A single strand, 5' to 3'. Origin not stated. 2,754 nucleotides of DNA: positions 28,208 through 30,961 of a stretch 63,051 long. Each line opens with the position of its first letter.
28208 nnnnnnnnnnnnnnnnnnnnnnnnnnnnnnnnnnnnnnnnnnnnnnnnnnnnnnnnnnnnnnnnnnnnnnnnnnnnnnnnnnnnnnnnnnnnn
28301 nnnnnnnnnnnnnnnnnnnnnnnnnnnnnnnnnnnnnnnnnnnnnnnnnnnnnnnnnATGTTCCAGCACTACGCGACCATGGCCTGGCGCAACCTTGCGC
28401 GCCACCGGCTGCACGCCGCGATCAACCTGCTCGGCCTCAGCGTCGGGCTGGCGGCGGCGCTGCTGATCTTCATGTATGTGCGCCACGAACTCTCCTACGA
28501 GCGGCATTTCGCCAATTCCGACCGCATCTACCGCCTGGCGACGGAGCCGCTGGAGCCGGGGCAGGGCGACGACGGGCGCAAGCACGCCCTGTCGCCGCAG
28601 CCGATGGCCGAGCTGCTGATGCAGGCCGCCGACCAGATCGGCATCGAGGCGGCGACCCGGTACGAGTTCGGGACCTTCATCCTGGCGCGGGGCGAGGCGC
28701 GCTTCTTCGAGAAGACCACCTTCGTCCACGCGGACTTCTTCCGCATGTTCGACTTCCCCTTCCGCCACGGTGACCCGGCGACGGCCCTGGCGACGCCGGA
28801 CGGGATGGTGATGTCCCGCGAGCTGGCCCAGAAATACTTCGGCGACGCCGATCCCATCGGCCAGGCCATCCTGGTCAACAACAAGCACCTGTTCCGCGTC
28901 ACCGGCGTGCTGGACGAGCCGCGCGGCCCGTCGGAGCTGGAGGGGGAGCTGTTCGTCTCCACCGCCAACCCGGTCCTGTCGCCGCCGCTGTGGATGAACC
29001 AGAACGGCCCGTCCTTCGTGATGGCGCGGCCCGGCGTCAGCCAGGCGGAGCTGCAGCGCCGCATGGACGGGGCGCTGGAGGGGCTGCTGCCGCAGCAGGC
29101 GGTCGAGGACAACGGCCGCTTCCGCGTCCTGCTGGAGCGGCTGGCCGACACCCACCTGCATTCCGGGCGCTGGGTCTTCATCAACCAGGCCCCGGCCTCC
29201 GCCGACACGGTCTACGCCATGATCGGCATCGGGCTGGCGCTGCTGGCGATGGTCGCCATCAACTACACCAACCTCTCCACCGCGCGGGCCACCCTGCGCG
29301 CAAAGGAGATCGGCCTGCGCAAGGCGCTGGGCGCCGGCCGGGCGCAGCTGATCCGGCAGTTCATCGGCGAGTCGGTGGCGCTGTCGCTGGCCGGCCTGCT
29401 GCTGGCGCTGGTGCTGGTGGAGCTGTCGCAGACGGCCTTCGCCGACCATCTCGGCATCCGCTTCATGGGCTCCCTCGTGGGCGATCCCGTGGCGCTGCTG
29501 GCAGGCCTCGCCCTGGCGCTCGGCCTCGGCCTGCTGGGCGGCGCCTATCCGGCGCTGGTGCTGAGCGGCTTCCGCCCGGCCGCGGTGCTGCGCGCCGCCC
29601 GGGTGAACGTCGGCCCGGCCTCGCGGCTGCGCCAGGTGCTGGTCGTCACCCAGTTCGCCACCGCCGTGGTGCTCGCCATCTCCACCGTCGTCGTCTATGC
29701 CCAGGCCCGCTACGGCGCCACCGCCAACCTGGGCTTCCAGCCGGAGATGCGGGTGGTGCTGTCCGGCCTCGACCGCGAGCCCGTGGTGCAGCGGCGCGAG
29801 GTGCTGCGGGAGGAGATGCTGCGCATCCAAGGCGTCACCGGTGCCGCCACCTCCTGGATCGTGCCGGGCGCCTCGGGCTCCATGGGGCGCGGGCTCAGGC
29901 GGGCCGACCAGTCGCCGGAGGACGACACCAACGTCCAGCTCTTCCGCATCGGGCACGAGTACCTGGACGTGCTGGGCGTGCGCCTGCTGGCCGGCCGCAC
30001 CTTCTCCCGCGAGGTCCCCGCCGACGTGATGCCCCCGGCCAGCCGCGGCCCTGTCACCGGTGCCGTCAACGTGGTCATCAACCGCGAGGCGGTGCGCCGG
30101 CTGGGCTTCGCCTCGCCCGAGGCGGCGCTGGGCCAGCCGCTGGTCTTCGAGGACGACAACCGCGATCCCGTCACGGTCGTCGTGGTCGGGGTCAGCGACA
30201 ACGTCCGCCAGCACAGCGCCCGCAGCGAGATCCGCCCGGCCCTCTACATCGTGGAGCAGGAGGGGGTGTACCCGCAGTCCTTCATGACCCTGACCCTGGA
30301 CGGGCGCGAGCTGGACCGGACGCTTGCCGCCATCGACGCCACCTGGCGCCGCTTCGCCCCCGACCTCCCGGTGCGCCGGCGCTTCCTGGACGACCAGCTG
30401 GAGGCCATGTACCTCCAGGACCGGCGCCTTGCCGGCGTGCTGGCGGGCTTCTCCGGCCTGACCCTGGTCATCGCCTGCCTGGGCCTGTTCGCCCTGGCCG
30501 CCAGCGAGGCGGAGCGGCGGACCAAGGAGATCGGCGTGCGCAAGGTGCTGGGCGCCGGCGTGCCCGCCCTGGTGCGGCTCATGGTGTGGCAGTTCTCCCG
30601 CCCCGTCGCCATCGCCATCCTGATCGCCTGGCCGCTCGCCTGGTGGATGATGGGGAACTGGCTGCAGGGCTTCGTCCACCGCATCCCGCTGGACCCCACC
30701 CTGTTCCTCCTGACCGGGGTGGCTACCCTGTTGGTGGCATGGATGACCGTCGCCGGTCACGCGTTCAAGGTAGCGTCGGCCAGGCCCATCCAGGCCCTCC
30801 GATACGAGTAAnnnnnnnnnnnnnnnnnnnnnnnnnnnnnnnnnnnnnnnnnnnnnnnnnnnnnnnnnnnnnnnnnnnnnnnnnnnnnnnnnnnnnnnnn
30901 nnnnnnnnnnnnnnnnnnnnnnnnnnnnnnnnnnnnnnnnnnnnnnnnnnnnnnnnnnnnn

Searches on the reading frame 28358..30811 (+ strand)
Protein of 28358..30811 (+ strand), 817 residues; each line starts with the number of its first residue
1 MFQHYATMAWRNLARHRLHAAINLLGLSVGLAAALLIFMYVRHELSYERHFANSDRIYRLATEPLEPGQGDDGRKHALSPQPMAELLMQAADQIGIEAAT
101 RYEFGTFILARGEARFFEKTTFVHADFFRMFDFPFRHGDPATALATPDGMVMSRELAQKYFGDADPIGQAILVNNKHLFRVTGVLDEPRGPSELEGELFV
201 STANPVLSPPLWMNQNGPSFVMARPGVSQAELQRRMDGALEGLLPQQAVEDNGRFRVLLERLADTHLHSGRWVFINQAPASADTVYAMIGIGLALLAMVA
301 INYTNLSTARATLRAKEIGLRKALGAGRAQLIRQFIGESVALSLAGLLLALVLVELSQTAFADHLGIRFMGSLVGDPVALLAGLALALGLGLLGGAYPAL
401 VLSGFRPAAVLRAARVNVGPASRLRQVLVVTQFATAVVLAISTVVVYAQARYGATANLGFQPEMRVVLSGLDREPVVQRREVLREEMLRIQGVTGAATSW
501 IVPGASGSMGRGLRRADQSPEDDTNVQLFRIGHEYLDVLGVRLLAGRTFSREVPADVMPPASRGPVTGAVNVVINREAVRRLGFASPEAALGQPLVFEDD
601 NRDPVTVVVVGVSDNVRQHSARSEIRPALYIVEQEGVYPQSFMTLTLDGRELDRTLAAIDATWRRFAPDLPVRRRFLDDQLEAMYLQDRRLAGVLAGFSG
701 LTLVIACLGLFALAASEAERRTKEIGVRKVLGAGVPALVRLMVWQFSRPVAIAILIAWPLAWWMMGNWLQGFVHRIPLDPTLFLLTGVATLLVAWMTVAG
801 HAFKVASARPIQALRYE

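Call 7: search_protein_families(library=pfam, proteins=[window:28358-30811:+])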
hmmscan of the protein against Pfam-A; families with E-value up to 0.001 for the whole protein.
window:28358-30811:+ (817 aa): 2 families
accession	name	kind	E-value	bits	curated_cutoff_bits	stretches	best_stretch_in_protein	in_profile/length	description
PF12704.14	MacB_PCD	-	1e-29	104.8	27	1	21-237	2-205/207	MacB-like periplasmic core domain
PF02687.27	FtsX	-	6.6e-21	75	25.5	2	291-403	3-116/120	FtsX-like permease C-terminal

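Call 11: find_related_loci(query=window:28358-30811:+, collection=genome_contigs, flank=6000)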
Query window:28358-30811:+ (817 aa) in genome_contigs; peptide patterns used: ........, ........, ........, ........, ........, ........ (x = any residue, [..] = any of these).
13 stretches matched a pattern; 1 encode a relative of the query (tblastn E <= 1e-3); 1 distinct loci.
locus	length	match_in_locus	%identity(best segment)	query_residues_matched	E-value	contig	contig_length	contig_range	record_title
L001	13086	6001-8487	70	1-817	0e+0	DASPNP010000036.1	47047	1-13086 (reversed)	MAG TPA_asm: Azospirillaceae bacterium isolate SMAG_U12124 k141_488116, whole genome shotgun sequence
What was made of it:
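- Tried and rejected: The genome scan with the permease found one locus (call 11).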

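Call 38: search_protein_families(library=ncbifam, proteins=[window:28358-30811:+], max_evalue=0.01)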
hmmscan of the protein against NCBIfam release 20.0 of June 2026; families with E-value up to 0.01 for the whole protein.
window:28358-30811:+ (817 aa): 3 families
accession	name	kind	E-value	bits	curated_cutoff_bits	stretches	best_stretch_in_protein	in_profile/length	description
TIGR03434.1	ADOP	subfamily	2.9e-89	300.2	622.3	1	8-817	7-803/803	ADOP family duplicated permease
NF038008.1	ABC_perm_DarB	equivalog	8.6e-22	76.9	700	2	281-773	269-743/777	darobactin export ABC transporter permease subunit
NF007826.0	PRK10535.1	equivalog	7.9e-11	40.9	966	1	2-187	254-439/648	macrolide ABC transporter ATP-binding protein/permease MacB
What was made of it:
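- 28358..30811 (+): Duplicated FtsX/MacB_PCD permease (817 aa) with its own GGAGG ribosome-binding site and no adjacent ATPase gene. ADOP 300 bits against a cut-off of 622, call 38.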
